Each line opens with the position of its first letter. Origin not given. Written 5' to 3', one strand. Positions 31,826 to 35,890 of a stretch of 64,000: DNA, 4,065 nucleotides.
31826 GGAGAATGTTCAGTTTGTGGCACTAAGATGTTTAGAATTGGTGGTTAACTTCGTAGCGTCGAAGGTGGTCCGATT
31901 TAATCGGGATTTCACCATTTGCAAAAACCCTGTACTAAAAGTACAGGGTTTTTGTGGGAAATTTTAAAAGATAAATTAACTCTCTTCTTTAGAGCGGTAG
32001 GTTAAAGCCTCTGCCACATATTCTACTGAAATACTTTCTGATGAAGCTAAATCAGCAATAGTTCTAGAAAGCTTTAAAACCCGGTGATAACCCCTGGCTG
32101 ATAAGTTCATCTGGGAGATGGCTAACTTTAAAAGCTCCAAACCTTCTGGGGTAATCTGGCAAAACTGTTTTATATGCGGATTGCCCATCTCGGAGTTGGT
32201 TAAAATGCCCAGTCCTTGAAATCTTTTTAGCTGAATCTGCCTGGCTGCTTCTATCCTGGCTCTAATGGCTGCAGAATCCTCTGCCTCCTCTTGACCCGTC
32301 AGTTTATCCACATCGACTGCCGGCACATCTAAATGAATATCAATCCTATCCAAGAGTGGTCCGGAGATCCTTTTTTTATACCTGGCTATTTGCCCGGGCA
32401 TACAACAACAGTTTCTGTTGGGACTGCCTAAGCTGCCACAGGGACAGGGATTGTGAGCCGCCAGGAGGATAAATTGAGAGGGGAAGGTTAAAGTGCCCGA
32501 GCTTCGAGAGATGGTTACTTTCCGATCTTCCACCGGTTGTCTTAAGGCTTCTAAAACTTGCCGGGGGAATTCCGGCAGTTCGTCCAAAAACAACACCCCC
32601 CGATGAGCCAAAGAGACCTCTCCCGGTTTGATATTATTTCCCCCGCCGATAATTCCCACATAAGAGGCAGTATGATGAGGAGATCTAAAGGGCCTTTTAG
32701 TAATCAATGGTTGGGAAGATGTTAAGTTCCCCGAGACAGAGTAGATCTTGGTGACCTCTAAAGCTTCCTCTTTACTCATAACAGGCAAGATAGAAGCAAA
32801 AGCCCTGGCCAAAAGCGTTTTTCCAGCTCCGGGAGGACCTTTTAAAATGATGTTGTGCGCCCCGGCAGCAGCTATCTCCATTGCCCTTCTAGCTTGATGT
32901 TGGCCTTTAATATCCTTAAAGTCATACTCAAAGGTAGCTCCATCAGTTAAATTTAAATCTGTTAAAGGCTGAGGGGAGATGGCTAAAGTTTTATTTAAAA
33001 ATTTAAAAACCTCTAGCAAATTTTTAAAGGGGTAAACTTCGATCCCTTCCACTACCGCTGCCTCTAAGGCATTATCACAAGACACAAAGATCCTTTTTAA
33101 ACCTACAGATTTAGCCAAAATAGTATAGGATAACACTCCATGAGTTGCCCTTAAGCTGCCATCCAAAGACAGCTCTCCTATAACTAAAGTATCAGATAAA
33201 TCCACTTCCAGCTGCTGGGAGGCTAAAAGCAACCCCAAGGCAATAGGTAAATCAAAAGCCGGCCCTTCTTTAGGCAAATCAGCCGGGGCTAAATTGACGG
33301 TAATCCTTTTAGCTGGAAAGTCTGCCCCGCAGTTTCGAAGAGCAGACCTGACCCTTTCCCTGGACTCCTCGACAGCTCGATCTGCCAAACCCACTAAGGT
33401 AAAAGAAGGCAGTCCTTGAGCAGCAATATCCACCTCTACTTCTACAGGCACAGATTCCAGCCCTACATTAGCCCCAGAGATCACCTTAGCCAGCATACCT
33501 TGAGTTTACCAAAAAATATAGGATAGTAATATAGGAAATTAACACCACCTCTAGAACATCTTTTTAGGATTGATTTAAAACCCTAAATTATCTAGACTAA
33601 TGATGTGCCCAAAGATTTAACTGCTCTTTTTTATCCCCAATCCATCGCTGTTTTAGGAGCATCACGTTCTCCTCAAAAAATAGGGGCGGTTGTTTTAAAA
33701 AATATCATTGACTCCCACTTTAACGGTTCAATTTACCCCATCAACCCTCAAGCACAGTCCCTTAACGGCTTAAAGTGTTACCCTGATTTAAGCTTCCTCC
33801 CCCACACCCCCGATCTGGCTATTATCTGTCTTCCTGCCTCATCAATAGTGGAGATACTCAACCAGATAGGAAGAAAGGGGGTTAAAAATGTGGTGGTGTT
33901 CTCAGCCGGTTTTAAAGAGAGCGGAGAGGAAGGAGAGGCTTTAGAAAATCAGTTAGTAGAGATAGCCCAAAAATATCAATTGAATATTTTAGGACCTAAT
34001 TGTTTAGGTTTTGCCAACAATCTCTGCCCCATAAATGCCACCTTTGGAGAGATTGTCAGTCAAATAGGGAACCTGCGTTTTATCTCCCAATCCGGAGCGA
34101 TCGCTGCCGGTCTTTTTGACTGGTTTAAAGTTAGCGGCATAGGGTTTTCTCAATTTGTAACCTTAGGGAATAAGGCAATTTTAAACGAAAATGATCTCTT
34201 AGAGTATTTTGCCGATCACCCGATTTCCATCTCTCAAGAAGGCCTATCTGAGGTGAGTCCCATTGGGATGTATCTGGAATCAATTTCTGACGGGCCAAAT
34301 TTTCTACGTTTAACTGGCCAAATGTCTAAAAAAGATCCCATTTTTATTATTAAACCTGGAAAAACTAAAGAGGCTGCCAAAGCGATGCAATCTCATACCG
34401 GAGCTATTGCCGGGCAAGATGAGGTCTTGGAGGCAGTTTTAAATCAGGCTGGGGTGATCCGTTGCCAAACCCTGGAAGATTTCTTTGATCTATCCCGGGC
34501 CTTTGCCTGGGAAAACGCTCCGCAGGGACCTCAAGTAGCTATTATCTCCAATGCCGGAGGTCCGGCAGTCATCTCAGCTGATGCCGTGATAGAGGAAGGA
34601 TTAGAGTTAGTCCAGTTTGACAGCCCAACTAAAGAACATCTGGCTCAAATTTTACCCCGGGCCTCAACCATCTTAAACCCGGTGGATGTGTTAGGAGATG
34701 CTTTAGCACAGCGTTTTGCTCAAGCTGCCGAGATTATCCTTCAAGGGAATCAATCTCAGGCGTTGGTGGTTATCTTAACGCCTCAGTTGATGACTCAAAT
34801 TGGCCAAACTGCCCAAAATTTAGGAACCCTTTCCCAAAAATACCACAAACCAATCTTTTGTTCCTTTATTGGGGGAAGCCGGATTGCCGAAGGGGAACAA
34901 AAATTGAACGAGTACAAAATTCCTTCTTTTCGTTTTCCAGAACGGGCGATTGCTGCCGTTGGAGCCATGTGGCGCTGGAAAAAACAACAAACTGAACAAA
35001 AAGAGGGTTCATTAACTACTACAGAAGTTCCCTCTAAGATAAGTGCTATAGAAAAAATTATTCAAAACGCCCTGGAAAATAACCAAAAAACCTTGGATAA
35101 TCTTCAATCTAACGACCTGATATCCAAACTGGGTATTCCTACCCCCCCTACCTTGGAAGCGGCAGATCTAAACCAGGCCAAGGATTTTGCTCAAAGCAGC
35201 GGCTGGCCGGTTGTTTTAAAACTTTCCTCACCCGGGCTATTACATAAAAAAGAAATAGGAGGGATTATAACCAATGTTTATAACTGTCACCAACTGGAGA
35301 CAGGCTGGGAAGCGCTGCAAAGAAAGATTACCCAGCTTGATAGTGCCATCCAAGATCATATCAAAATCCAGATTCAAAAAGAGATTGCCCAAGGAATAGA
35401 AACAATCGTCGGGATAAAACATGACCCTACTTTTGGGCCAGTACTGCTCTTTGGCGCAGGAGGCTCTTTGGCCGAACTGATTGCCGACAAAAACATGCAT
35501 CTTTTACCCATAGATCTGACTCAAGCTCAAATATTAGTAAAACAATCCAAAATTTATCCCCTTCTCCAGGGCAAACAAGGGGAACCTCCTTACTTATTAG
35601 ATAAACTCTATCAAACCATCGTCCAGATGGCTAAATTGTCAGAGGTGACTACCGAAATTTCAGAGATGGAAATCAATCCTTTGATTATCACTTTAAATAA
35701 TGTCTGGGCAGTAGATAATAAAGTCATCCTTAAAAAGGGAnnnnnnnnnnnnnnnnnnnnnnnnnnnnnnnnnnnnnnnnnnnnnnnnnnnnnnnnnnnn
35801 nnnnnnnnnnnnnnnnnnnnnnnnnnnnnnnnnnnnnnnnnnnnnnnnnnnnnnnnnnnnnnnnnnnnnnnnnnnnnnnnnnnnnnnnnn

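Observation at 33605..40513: ADP-forming acetyl-CoA synthetase fused to an FNR-like NAD(P)H oxidoreductase domain, followed by 2-oxoacid:ferredoxin oxidoreductase and a ferredoxin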

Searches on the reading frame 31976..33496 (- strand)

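Call 8: search_protein_families(library=pfam, proteins=[window:31976-33496:-], max_evalue=0.01)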
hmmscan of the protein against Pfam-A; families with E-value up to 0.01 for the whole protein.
window:31976-33496:- (506 aa): 14 families
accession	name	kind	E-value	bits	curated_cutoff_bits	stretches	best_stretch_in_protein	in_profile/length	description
PF01078.27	Mg_chelatase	-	3.4e-92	307.9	20.3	1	192-397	1-205/207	Magnesium chelatase, subunit ChlI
PF13541.12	ChlI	-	3.5e-44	150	27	1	20-142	1-121/121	Subunit ChlI of Mg-chelatase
PF13335.12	Mg_chelatase_C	-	6.8e-31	107.2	26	1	406-501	2-94/94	Magnesium chelatase, subunit ChlI C-terminal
PF07728.20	AAA_5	-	6.7e-09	36.3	22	1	215-352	1-125/139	AAA domain (dynein-related subfamily)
PF00158.32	Sigma54_activat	-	1.2e-06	28.7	20.2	1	201-328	10-123/168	Sigma-54 interaction domain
PF05496.18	RuvB_N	-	3.8e-06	27.2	27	0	194-240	7-60/159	Holliday junction DNA helicase RuvB P-loop domain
PF00493.29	MCM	-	4.7e-06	26.3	23.3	1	208-351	52-174/224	MCM P-loop domain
PF07726.17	AAA_3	-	5.2e-05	23.6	27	0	300-351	64-113/131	ATPase family associated with various cellular activities (AAA)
PF05362.19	Lon_C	-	0.00012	22.1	21.1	1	46-165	74-200/205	Lon protease (S16) C-terminal proteolytic domain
PF00004.35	AAA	-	0.00023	22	21.2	1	216-256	1-31/131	ATPase family associated with various cellular activities (AAA)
PF01695.23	IstB_IS21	-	0.0011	18.9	24.1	1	211-234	90-113/238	IstB-like ATP binding protein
PF13191.12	AAA_16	-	0.0019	19.2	32.6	1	203-236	13-47/167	AAA ATPase domain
PF13401.12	AAA_22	-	0.0019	19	27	0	213-239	5-31/130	AAA domain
PF20720.3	nSTAND3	-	0.0073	16.4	27.2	0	204-234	9-38/155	Novel STAND NTPase 3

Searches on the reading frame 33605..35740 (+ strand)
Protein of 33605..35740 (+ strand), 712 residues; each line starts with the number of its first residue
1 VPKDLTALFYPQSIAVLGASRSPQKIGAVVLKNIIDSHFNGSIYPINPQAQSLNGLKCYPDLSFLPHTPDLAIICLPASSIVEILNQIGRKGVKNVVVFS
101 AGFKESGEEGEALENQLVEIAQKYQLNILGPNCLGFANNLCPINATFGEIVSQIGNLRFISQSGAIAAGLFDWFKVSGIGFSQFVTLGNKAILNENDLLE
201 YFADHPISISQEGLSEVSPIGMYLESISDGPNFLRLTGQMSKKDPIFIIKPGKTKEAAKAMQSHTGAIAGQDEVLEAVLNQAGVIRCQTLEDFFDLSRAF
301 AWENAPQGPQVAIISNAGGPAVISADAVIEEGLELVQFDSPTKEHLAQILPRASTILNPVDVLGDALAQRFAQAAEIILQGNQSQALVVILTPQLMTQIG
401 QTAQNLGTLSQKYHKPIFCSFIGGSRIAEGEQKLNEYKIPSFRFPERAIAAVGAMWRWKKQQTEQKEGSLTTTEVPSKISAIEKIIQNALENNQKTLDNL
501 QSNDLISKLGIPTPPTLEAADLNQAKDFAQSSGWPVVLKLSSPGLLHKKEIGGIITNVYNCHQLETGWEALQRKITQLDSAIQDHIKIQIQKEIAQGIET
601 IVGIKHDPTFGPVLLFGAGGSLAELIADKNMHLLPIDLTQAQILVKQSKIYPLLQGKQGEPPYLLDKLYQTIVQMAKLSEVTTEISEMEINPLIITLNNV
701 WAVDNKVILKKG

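Call 16: search_solved_structures(query=window:33605-35740:+, max_evalue=0.00001, show_alignments=1)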
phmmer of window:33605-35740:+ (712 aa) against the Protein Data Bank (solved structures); distinct sequences matched with E-value up to 0.00001: 15.
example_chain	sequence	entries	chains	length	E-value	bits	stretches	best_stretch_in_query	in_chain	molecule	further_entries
8wzu_A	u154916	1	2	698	1.6e-120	407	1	8-695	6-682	4-hydroxybutyrate--CoA ligase [ADP-forming]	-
9y43_A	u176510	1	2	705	2.1e-94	320.7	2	4-460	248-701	3-hydroxypropionate--CoA ligase [ADP-forming]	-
9it0_A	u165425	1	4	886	2.1e-90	307.5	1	4-704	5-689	Protein acetyltransferase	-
9isq_A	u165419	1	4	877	4.3e-90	306.5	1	5-704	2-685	Protein acetyltransferase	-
2csu_A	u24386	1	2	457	4.4e-90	306.5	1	8-455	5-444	457aa long hypothetical protein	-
4xyl_A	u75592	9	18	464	7.1e-88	299.2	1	3-461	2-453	alpha subunit of Acyl-CoA synthetase (NDP forming) | Acyl-CoA synthetase (NDP forming) | alpha subunit of acetyl-CoA synthetase (NDP forming)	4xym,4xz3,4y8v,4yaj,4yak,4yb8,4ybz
7cm9_A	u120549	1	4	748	1e-67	232.6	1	11-705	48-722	DMSP lyase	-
1wr2_A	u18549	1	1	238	6.6e-33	117.5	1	484-710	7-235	hypothetical protein PH1789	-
4xyl_B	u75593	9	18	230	9.9e-32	113.7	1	485-710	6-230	beta subunit of Acyl-CoA synthetase (NDP forming) | Uncharacterized protein | beta subunit of acetyl-CoA synthetase (NDP forming)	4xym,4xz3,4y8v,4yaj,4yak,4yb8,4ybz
9isb_A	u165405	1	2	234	1.6e-18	70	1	485-704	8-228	Protein acetyltransferase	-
1y81_A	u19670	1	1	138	1.7e-09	40.2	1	13-106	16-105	conserved hypothetical protein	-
2d59_A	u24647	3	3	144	6.6e-08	34.9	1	12-101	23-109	hypothetical protein PH1109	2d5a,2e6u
3q9n_A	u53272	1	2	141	4.3e-06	28.9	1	12-94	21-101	CoA binding protein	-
3qa9_A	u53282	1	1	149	5.4e-06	28.6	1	12-94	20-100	CoA binding domain protein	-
3q9u_A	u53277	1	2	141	6.6e-06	28.3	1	12-76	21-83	CoA binding protein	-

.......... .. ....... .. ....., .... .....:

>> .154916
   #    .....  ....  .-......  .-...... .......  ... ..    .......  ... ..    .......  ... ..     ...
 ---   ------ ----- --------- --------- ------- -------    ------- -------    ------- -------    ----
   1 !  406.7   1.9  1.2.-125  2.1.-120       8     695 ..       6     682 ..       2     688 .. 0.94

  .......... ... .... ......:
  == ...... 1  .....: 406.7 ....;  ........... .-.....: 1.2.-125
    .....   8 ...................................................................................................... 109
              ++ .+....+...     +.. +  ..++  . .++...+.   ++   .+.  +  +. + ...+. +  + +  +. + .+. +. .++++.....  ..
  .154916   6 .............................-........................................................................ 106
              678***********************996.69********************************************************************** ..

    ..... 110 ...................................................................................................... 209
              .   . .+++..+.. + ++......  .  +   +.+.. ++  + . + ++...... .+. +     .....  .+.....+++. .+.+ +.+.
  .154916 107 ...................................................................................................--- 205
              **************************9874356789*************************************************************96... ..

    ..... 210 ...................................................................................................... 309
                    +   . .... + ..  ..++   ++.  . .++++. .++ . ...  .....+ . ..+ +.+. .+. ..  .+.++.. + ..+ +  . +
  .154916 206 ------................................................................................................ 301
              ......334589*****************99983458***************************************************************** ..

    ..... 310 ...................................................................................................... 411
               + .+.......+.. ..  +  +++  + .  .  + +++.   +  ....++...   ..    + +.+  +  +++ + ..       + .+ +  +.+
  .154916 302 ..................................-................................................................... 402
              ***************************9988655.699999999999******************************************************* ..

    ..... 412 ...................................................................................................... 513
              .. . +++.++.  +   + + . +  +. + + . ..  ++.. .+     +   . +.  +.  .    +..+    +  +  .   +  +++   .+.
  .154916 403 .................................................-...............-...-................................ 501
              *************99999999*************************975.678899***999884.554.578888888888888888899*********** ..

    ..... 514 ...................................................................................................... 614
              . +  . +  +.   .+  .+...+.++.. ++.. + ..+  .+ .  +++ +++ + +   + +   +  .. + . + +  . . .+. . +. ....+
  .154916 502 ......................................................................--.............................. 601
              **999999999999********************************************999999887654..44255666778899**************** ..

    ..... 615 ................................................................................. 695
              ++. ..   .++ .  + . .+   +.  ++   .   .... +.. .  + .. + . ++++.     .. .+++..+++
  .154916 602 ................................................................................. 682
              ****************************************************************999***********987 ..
